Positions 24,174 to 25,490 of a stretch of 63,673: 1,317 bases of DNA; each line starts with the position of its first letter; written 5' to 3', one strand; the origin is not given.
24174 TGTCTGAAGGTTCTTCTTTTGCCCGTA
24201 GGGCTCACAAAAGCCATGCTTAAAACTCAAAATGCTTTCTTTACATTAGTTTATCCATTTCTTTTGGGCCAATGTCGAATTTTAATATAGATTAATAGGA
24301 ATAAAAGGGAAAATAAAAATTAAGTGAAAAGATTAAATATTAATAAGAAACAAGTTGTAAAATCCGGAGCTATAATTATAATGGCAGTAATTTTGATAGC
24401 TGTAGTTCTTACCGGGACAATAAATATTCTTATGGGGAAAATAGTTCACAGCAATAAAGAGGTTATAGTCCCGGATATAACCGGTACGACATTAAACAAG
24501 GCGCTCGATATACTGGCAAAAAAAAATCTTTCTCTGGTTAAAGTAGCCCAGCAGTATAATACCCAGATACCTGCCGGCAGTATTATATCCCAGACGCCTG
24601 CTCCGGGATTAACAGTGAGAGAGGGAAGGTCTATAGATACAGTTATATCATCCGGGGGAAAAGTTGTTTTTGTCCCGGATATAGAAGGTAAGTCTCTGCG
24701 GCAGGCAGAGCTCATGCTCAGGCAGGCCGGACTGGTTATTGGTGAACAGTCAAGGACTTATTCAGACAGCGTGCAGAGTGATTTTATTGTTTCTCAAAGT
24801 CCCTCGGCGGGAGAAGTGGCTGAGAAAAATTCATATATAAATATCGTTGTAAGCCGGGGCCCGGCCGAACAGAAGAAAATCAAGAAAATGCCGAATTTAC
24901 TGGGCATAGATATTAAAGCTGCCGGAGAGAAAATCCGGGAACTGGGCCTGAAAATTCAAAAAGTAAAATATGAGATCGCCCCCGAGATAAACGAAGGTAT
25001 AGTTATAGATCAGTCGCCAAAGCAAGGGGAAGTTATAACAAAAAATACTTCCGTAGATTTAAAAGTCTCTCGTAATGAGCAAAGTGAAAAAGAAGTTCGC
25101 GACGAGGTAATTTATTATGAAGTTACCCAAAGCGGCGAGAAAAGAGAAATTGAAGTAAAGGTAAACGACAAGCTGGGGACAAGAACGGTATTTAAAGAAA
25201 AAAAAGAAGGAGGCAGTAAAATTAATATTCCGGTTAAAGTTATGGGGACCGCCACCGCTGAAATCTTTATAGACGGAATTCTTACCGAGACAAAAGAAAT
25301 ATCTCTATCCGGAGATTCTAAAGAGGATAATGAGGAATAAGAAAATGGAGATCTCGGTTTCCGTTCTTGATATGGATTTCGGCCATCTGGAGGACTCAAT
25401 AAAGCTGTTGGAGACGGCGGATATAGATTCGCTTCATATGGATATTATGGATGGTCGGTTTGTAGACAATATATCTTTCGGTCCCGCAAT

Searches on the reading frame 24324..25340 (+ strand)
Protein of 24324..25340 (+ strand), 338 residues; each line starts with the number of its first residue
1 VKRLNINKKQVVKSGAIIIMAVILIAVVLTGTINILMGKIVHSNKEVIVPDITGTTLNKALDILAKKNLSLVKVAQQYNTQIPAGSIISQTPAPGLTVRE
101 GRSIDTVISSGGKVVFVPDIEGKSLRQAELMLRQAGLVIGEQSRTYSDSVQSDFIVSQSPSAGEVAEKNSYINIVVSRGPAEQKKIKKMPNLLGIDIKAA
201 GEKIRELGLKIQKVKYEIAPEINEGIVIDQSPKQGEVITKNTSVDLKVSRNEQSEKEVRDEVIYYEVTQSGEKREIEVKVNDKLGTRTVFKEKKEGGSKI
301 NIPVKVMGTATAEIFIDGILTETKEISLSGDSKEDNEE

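Call 14: search_protein_families(library=pfam, proteins=[window:24324-25340:+])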
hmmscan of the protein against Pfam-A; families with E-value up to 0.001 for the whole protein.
window:24324-25340:+ (338 aa): 1 family
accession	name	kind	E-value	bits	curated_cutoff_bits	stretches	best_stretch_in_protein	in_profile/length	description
PF03793.24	PASTA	-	1.2e-43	147.3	23.2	3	115-177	1-63/64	PASTA domain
